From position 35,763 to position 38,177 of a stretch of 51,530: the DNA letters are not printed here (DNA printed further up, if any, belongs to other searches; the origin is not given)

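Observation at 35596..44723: A 9-kb glycosyltransferase and orphan-gene block between futalosine-pathway genes: candidate undescribed envelope glycosylation system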

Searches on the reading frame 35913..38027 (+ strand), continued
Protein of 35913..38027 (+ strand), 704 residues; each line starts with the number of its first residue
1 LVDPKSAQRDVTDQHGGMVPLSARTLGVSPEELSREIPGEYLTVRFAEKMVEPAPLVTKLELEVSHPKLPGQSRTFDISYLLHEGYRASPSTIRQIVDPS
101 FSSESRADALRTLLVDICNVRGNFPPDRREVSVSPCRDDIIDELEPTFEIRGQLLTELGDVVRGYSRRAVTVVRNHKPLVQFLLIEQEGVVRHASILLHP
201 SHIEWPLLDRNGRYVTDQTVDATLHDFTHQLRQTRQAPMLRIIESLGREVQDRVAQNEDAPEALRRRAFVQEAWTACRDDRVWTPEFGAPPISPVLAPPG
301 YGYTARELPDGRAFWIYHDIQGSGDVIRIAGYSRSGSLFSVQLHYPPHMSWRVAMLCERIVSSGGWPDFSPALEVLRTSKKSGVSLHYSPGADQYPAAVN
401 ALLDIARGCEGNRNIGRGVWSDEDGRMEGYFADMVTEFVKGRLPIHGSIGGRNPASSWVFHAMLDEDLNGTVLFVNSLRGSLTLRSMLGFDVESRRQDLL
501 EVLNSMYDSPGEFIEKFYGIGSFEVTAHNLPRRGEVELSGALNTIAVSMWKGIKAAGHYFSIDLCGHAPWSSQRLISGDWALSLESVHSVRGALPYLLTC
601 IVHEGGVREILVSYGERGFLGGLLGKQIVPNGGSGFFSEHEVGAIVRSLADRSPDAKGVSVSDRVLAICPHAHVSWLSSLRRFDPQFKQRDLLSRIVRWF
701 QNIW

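Call 38: search_protein_families(library=pfam, proteins=[L008:15054-16562:+, L008:16644-18530:+, L008:18698-19180:+, L008:19770-20471:-, L007:13114-14904:-, L004:7956-9881:-, L001:12187-12849:+, L001:13030-13674:+, L001:17534-18304:+, L001:18485-19249:+], max_evalue=0.01)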
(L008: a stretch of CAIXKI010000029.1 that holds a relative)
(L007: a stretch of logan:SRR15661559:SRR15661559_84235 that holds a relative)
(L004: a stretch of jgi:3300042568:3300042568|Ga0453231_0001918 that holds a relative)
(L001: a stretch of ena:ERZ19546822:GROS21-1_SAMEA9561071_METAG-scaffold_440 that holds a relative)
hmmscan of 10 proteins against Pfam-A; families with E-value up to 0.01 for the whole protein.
L008:15054-16562:+ (502 aa): 13 families
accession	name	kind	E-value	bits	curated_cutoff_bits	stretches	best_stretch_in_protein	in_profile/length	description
PF00535.33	Glycos_transf_2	-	4.4e-42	144.3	23.3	1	9-170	1-166/168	Glycosyl transferase family 2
PF08242.18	Methyltransf_12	-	1e-17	65.1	30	1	286-383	1-98/98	Methyltransferase domain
PF13489.12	Methyltransf_23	-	9e-17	61.7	27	1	282-426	23-164/164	Methyltransferase domain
PF08241.18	Methyltransf_11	-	1.1e-14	55.2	21.2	1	286-385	1-95/95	Methyltransferase domain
PF13649.12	Methyltransf_25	-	8.2e-14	52.5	27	1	285-381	1-97/97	Methyltransferase domain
PF13641.12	Glyco_tranf_2_3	-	1.3e-09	38.8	27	1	8-124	3-126/230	Glycosyltransferase like family 2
PF13847.12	Methyltransf_31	-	3.3e-09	37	27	1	283-387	5-111/145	Methyltransferase domain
PF10111.15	Glyco_tranf_2_2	-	1.4e-06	28.5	27.3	1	9-107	1-104/276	Glycosyltransferase like family 2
PF05401.17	NodS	-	1.1e-05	25.8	24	1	283-386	45-145/201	Nodulation protein S (NodS)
PF01209.24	Ubie_methyltran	-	0.001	18.9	20.1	1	258-394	24-160/233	ubiE/COQ5 methyltransferase family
PF02353.26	CMAS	-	0.0012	18.6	27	1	271-385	52-164/273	Mycolic acid cyclopropane synthetase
PF05175.20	MTS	-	0.0014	18.8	23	1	276-405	26-158/170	Methyltransferase small domain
PF05219.18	DREV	-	0.0024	17.5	26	1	284-385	97-186/265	DREV methyltransferase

L008:16644-18530:+ (628 aa): 0 families

L008:18698-19180:+ (160 aa): 0 families

L008:19770-20471:- (233 aa): 0 families

L007:13114-14904:- (596 aa): 0 families

L004:7956-9881:- (641 aa): 1 family
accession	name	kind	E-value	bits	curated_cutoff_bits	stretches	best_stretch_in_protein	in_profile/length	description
PF01726.22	LexA_DNA_bind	-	0.0056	16.9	23.7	0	312-352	20-54/65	LexA DNA binding domain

L001:12187-12849:+ (220 aa): 0 families

L001:13030-13674:+ (214 aa): 1 family
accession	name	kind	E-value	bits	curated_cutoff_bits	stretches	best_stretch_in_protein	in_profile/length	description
PF08139.17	LPAM_1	-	0.0003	21.5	20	1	1-18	1-18/18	Prokaryotic membrane lipoprotein lipid attachment site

L001:17534-18304:+ (256 aa): 0 families

L001:18485-19249:+ (254 aa): 0 families

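Call 39: fold_search(model_id=the predicted structure, library=pdb)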
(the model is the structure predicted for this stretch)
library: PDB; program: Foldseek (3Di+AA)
matches with E <= 10: 371; with E <= 0.001: 0
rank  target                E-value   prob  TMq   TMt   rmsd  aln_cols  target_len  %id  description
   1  9g2h_A                1.3e-01  0.02  0.06  0.04  32.1       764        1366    7  Mouse Teneurin2 dimer variant A1B0 (released 2026-01-21)
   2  8chv_B                3.2e-01  0.09  0.06  0.20  20.9       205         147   12  Crystal structure of human PURA (fragment Glu57-Glu212, PUR repeat I and II) R140P mutant (released 2024-02-21)
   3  7ban_A                3.3e-01  0.02  0.06  0.03  22.6       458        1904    8  human Teneurin4 Mut C2 (released 2022-01-12)
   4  6vhh_A                3.5e-01  0.03  0.07  0.04  31.4       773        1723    7  Human Teneurin-2 and human Latrophilin-3 binary complex (released 2020-06-03)
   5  4j15_A                4.0e-01  0.03  0.06  0.09  23.8       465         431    8  Crystal structure of human cytosolic aspartyl-tRNA synthetase, a component of multi-tRNA synthetase complex (released 2013-05-15)
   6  2v42_B                4.2e-01  0.07  0.07  0.13  24.9       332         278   11  Crystal structure of RseB: a sensor for periplasmic stress response in E. coli (released 2007-08-28)
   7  2v43_C                5.0e-01  0.05  0.06  0.12  23.2       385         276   12  Crystal structure of RseB: a sensor for periplasmic stress response in E. coli (released 2007-08-28)
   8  2pme                  5.3e-01  0.04  0.08  0.11  25.3       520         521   10  The Apo crystal Structure of the glycyl-tRNA synthetase (released 2007-05-22)
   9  2c11_A                5.3e-01  0.02  0.07  0.08  28.2       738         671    7  Crystal structure of the 2-hydrazinopyridine of semicarbazide- sensitive amine oxidase (released 2006-09-20)
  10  2p4b_A                5.8e-01  0.06  0.07  0.14  24.2       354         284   12  Crystal structure of E.coli RseB (released 2007-05-22)
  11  4btx_A                6.6e-01  0.01  0.06  0.06  29.8       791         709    8  Crystal structure of human vascular adhesion protein-1 in complex with pyridazinone inhibitors (released 2013-12-18)
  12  6zz8_E                6.9e-01  0.10  0.08  0.18  19.8       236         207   13  MB_CRS6-15 bound to CrSAS-6_6HR (released 2021-07-07)
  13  8chu_B                7.3e-01  0.14  0.07  0.24  16.6       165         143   14  Crystal structure of human PURA repeat I-II K97E mutant (released 2024-02-21)
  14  7c3e_B                7.6e-01  0.04  0.06  0.10  17.0       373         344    9  Crystal structure of R97A/R150A/R203A mutant of AofleA from Arthrobotrys oligospora (released 2020-07-29)
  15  8uws_C                7.6e-01  0.04  0.06  0.07  27.0       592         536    6  Cryo-EM structure of an Enterobacter GH43 Beta-Xylosidase: EcXyl43 (released 2024-05-15)
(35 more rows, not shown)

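Call 44: search_protein_families(library=phrogs, proteins=[window:35913-38027:+, L004:7956-9881:-, L007:13114-14904:-, L008:16644-18530:+], max_evalue=0.01)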
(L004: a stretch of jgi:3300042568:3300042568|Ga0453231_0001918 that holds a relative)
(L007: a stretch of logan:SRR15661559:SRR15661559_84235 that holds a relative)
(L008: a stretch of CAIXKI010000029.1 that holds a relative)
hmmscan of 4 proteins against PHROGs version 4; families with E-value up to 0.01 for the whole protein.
window:35913-38027:+ (704 aa): 0 families

L004:7956-9881:- (641 aa): 0 families

L007:13114-14904:- (596 aa): 0 families

L008:16644-18530:+ (628 aa): 0 families

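Call 48: search_solved_structures(query=A1, max_evalue=10)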
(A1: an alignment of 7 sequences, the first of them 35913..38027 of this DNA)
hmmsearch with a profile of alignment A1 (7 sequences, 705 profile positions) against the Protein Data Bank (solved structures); distinct sequences matched with E-value up to 10: 1.
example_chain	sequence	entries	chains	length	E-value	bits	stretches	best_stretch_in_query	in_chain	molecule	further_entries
6kth_A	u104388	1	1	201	1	10.5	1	491-559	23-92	Juvenile hormone diol kinase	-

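Call 52: search_protein_representatives(alignment_id=A1)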
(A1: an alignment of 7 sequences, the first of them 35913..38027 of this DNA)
Query: 7 sequences, 705 profile positions. Proteins with E-value up to 0.001 (for the whole library): 28; up to 1e-10: 23; up to 1e-30: 22. The best 28 are listed.
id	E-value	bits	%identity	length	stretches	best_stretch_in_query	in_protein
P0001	0.0e+00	1225.3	-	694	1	13-705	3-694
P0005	0.0e+00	1172.5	-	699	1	6-705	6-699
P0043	1.3e-208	711.0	-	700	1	33-705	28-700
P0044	1.8e-194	664.3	-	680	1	35-705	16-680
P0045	3.1e-188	643.6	-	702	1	19-705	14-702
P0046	1.1e-155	536.0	-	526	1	180-701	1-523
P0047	4.3e-135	468.0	-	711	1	17-703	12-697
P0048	3.7e-117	408.7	-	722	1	14-701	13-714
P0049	3.3e-97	342.8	-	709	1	38-701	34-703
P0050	7.1e-95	335.1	-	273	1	57-321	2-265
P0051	2.0e-91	323.7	-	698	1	32-701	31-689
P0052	1.0e-88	314.7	-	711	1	36-704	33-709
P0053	2.6e-86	306.7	-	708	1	52-703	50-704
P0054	1.2e-85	304.5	-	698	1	59-704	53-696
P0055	3.2e-85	303.1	-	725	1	35-697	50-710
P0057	7.1e-77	275.6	-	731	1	36-703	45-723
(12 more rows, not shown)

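Call 53: find_encoding_contigs(protein=P0052, flank=10000, max_places=2)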
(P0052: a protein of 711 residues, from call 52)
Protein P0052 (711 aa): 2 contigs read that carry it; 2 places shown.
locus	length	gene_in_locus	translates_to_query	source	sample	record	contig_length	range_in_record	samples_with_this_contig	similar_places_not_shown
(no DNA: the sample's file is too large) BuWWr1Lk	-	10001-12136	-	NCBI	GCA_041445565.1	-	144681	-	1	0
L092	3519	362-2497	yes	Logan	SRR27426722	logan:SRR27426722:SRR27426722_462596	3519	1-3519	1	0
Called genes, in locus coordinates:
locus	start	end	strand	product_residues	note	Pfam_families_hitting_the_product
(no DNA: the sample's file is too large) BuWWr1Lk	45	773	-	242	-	PF01145:Band_7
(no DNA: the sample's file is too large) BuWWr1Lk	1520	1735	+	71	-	PF24697:DUF7661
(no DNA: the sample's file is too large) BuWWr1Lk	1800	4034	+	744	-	PF01734:Patatin, PF01103:Omp85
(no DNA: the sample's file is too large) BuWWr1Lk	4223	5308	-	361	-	PF04055:Radical_SAM, PF19288:CofH_C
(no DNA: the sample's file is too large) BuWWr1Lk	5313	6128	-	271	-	-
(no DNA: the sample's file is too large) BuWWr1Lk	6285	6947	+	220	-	PF01209:Ubie_methyltran, PF13489:Methyltransf_23, PF13847:Methyltransf_31, PF08241:Methyltransf_11, PF08242:Methyltransf_12, PF13649:Methyltransf_25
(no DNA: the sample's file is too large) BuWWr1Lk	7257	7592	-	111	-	-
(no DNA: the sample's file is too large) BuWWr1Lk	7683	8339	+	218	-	PF02441:Flavoprotein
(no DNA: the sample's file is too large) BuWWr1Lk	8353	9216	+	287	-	PF01040:UbiA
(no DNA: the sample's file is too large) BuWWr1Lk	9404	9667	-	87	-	-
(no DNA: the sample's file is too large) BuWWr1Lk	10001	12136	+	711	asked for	-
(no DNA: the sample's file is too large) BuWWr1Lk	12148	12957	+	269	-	PF02621:VitK2_biosynth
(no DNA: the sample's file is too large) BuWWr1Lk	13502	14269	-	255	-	-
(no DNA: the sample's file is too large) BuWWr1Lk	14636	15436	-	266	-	-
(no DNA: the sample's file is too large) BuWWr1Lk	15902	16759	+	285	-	PF00318:Ribosomal_S2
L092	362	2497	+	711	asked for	-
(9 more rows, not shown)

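Call 55: find_encoding_contigs(protein=P0057, flank=10000, max_places=2)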
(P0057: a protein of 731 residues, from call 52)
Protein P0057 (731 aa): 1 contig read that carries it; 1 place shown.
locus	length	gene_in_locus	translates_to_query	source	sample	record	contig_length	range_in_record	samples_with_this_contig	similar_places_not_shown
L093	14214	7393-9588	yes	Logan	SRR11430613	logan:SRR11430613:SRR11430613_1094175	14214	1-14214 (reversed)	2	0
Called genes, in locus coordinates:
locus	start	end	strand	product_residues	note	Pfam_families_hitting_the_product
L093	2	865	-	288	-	?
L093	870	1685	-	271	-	-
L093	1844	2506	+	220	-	PF01209:Ubie_methyltran, PF13489:Methyltransf_23, PF13847:Methyltransf_31, PF08241:Methyltransf_11, PF08242:Methyltransf_12, PF13649:Methyltransf_25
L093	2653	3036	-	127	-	-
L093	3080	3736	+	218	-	PF02441:Flavoprotein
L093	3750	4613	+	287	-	PF01040:UbiA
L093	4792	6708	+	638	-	-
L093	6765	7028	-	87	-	-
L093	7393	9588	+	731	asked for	-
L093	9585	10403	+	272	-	PF02621:VitK2_biosynth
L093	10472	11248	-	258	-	-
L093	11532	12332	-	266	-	-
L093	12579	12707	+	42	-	-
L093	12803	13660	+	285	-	PF00318:Ribosomal_S2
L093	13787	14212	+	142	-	?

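Call 56: find_encoding_contigs(protein=P0048, flank=10000, max_places=2)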
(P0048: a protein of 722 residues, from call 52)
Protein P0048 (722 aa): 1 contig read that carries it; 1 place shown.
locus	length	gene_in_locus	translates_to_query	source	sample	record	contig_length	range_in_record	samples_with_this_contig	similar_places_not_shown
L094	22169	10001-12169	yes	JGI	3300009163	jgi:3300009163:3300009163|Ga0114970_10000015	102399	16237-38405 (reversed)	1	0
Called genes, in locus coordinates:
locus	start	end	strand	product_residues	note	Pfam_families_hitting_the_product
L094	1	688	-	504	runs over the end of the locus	PF00587:tRNA-synt_2b (weak), PF03129:HGTP_anticodon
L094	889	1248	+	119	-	-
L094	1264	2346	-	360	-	PF04055:Radical_SAM, PF19288:CofH_C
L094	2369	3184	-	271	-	-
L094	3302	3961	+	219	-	PF01209:Ubie_methyltran, PF13489:Methyltransf_23, PF05401:NodS (weak), PF13847:Methyltransf_31, PF08241:Methyltransf_11, PF08242:Methyltransf_12, PF13649:Methyltransf_25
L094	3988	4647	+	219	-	PF02475:TRM5-TYW2_MTfase, PF03602:Cons_hypoth95 (weak), PF01170:UPF0020, PF13847:Methyltransf_31 (weak), PF08241:Methyltransf_11 (faint), PF09445:Methyltransf_15, PF13649:Methyltransf_25 (weak)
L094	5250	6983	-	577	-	PF00005:ABC_tran, PF02463:SMC_N (faint), PF05729:NACHT (faint), PF13175:AAA_15 (faint), PF13191:AAA_16 (faint), PF13304:AAA_21 (faint), PF13401:AAA_22 (faint), PF00005:ABC_tran, +3 more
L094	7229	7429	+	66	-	-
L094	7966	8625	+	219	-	PF02441:Flavoprotein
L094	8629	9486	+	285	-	PF01040:UbiA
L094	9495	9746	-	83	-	-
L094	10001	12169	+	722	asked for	-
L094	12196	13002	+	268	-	PF02621:VitK2_biosynth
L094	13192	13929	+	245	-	PF00106:adh_short, PF08659:KR, PF13561:adh_short_C2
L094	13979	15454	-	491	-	PF13520:AA_permease_2, PF00324:AA_permease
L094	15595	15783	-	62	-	-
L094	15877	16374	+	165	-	PF11220:DUF3015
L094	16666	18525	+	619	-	PF25225:DUF7843, PF13387:Lnb_N, PF25224:DUF7842 (weak), PF25222:DUF7840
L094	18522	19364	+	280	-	PF20434:BD-FAE (faint), PF02129:Peptidase_S15 (faint), PF12146:Hydrolase_4, PF00561:Abhydrolase_1, PF12697:Abhydrolase_6 (weak), PF00326:Peptidase_S9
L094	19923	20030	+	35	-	-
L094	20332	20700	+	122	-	-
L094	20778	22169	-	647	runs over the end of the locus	PF07719:TPR_2 (faint)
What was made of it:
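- Closest known: Futalosine-pathway gene clusters. Same: It is translationally coupled to mqnD in three lineages (calls 53, 55, 56).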

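Call 74: search_protein_families(library=pfam, proteins=[L093:4792-6708:+, L093:6765-7028:-, L093:10472-11248:-, L093:2653-3036:-], max_evalue=0.1)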
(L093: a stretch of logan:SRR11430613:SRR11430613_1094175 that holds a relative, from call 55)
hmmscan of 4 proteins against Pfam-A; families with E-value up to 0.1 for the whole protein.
L093:4792-6708:+ (638 aa): 0 families

L093:6765-7028:- (87 aa): 1 family
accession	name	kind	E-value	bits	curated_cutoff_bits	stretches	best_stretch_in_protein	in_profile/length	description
PF09413.15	DUF2007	-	0.00064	20.3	25.7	1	11-64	8-63/66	Putative prokaryotic signal transducing protein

L093:10472-11248:- (258 aa): 1 family
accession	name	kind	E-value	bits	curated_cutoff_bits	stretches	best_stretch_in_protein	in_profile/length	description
PF00072.30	Response_reg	-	0.1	13.2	30.2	0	8-122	2-109/111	Response regulator receiver domain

L093:2653-3036:- (127 aa): 0 families
